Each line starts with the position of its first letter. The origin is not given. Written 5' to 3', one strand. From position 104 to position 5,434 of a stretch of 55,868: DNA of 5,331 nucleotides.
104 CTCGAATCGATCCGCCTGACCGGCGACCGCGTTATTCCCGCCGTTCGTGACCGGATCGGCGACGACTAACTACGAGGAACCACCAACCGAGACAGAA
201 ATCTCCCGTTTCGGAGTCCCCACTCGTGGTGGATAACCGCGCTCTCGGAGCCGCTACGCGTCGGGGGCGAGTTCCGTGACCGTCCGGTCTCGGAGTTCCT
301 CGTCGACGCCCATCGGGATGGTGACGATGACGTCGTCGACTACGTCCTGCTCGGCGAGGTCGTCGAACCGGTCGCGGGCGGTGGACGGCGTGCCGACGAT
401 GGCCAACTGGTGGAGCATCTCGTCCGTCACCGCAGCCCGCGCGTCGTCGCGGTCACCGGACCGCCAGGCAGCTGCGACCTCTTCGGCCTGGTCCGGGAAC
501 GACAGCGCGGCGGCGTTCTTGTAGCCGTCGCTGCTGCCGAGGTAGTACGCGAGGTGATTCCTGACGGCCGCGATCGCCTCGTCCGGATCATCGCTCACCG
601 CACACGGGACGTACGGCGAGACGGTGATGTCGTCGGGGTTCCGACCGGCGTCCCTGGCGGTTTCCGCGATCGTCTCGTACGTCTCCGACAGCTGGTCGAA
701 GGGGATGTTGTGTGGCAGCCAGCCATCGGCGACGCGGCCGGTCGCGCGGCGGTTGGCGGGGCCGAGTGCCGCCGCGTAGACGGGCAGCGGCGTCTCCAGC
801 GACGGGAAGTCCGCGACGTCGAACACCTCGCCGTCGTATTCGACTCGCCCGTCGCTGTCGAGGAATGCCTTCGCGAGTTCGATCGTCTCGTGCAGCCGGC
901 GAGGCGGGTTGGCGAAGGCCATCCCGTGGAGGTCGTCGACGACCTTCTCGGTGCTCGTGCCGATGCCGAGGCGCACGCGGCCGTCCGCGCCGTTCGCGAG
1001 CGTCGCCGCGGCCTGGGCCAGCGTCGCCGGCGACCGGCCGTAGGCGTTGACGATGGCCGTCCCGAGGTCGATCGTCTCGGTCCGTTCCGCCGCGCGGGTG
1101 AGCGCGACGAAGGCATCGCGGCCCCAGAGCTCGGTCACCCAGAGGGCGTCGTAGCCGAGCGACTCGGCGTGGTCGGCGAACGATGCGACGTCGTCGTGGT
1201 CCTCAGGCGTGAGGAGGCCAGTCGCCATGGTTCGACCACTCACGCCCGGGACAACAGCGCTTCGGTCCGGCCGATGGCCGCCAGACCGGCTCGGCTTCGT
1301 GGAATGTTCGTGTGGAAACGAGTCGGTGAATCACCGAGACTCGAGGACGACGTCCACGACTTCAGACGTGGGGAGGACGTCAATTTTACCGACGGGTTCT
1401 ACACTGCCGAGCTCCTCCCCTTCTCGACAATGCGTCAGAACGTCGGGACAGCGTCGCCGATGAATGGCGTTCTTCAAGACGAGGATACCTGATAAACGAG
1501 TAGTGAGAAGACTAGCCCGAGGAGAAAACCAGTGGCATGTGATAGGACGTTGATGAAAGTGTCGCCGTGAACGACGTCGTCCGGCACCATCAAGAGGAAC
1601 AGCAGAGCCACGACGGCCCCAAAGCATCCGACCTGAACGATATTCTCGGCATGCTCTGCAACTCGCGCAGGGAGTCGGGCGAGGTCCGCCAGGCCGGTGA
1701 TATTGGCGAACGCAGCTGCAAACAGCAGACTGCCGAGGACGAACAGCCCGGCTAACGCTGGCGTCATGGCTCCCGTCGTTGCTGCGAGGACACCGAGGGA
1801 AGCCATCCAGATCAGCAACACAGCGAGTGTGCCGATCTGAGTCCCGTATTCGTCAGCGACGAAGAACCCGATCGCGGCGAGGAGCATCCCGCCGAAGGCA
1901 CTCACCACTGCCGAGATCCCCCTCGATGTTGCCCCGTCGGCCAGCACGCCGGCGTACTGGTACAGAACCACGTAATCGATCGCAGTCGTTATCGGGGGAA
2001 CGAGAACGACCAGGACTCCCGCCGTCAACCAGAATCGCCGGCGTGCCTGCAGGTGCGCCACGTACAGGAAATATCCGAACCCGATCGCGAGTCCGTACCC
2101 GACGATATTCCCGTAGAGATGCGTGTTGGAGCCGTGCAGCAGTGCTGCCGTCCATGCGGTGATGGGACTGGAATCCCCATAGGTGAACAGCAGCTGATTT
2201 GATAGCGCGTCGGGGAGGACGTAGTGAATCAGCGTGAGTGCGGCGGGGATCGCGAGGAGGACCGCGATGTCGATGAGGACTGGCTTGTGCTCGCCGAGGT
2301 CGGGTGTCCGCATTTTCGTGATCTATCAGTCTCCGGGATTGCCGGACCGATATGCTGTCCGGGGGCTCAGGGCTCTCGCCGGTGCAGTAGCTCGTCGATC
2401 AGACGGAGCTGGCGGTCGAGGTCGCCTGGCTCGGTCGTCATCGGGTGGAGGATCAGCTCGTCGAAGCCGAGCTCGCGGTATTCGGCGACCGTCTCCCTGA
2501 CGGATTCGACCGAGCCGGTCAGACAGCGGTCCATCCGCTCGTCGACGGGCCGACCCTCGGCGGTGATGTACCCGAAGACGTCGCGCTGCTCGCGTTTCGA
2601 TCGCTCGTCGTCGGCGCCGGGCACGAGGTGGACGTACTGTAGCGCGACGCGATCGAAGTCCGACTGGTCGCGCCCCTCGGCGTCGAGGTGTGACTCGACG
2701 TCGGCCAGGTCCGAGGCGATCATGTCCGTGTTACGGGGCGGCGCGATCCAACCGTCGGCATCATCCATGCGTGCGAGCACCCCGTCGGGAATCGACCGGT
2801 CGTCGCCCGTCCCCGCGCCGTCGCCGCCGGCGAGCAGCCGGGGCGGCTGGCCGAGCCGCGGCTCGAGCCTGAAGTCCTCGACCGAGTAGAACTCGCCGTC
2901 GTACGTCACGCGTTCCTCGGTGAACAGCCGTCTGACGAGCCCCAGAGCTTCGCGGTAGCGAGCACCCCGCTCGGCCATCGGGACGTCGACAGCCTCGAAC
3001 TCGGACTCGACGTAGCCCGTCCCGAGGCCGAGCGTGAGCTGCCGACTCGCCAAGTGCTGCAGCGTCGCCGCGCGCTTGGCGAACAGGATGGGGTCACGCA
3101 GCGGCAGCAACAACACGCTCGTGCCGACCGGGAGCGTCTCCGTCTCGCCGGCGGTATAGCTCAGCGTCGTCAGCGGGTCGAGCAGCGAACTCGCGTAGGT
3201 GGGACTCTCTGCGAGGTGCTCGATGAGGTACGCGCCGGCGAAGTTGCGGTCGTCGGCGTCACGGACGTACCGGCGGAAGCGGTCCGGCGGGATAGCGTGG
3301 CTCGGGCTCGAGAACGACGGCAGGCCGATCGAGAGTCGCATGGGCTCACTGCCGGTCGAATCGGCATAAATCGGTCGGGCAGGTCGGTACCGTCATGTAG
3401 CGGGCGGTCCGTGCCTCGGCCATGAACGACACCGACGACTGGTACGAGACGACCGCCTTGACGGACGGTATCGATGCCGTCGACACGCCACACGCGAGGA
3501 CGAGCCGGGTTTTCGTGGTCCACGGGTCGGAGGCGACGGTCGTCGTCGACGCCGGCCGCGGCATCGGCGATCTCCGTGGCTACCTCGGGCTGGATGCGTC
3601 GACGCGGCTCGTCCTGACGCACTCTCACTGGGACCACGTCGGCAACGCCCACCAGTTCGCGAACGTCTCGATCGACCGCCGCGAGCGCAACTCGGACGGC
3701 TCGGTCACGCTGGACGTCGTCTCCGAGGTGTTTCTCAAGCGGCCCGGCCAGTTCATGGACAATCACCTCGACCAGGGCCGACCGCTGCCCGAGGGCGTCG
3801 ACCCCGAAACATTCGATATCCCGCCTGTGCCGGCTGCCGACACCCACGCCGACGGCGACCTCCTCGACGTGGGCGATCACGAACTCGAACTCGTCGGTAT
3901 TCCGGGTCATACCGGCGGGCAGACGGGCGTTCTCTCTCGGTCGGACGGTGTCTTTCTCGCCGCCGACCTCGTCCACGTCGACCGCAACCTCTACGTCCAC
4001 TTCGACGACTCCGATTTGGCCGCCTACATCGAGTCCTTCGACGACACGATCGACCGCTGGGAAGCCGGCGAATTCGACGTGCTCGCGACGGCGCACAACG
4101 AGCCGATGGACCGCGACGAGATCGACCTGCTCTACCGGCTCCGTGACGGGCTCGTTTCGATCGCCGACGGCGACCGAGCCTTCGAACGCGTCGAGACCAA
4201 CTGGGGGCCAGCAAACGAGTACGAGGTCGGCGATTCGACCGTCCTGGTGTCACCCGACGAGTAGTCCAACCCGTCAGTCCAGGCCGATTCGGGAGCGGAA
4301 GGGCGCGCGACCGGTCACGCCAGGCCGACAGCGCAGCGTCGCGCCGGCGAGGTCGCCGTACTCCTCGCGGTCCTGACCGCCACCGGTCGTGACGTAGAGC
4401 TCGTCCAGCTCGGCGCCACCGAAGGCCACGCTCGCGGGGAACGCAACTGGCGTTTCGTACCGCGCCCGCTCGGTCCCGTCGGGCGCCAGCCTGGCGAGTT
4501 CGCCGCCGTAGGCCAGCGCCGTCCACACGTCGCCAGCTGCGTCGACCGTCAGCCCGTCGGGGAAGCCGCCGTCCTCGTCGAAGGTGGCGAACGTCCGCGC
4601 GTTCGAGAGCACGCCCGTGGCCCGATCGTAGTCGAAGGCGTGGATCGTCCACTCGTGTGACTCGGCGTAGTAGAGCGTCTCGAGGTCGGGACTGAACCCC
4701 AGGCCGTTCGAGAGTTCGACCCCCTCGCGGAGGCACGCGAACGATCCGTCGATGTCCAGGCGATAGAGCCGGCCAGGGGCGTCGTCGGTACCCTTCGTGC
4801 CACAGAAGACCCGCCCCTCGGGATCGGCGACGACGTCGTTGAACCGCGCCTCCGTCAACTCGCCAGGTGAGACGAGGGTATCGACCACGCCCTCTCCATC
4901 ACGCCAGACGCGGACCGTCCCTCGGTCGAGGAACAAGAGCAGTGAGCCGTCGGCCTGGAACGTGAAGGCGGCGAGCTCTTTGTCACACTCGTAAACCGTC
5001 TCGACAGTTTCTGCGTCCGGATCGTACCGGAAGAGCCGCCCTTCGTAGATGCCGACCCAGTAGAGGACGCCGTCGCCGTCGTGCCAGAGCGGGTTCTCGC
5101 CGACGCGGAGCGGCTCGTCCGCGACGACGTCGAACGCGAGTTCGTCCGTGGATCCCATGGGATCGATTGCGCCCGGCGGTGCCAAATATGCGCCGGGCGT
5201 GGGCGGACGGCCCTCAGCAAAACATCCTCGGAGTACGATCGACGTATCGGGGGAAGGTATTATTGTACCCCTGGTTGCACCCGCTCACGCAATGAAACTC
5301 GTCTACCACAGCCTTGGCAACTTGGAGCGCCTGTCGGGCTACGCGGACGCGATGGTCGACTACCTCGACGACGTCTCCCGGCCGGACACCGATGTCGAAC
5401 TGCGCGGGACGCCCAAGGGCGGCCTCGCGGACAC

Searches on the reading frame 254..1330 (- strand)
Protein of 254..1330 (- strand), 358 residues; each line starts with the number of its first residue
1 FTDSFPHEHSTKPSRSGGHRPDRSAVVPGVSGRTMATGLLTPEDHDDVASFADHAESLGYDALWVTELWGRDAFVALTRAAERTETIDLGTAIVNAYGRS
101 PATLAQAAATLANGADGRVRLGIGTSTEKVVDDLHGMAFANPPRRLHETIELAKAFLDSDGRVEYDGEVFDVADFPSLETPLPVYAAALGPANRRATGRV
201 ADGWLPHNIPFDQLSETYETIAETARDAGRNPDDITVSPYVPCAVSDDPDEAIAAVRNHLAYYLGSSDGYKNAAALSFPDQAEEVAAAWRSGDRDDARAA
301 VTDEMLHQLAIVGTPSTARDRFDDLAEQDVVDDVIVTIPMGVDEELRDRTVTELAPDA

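Call 34: search_protein_families(library=pfam, proteins=[window:254-1330:-], max_evalue=0.001)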
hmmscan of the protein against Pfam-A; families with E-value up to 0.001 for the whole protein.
window:254-1330:- (358 aa): 1 family
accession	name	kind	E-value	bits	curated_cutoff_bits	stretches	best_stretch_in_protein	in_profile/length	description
PF00296.26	Bac_luciferase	-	5.2e-70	236.7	27.9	1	39-327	15-309/314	Luciferase-like monooxygenase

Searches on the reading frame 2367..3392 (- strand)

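Call 34: search_protein_families(library=pfam, proteins=[window:2367-3392:-], max_evalue=0.001)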
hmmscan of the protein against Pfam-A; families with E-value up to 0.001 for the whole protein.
window:2367-3392:- (341 aa): 1 family
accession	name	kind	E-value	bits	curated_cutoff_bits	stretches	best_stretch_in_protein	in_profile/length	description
PF00296.26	Bac_luciferase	-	2e-40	139.6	27.9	1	30-311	15-313/314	Luciferase-like monooxygenase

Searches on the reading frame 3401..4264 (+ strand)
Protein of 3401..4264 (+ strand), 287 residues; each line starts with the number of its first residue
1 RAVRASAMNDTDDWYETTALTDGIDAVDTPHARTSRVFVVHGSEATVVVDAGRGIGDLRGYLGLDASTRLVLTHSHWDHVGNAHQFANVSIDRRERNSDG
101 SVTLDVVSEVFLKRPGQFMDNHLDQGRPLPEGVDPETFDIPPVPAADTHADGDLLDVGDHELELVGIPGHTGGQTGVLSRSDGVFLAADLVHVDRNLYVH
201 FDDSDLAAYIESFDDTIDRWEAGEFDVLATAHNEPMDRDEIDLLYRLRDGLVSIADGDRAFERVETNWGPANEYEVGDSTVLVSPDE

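Call 34: search_protein_families(library=pfam, proteins=[window:3401-4264:+], max_evalue=0.001)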
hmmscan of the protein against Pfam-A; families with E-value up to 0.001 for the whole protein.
window:3401-4264:+ (287 aa): 1 family
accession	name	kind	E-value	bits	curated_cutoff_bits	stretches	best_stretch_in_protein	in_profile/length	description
PF00753.33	Lactamase_B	-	4e-12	46.9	22.7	1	37-215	8-183/196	Metallo-beta-lactamase superfamily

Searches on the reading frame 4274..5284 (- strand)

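Call 34: search_protein_families(library=pfam, proteins=[window:4274-5284:-], max_evalue=0.001)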
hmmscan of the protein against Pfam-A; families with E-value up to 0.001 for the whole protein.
window:4274-5284:- (336 aa): 1 family
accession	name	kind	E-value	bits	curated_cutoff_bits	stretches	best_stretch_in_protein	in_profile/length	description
PF08450.18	SGL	-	1.1e-64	218.8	26.3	1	61-300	1-244/246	SMP-30/Gluconolactonase/LRE-like region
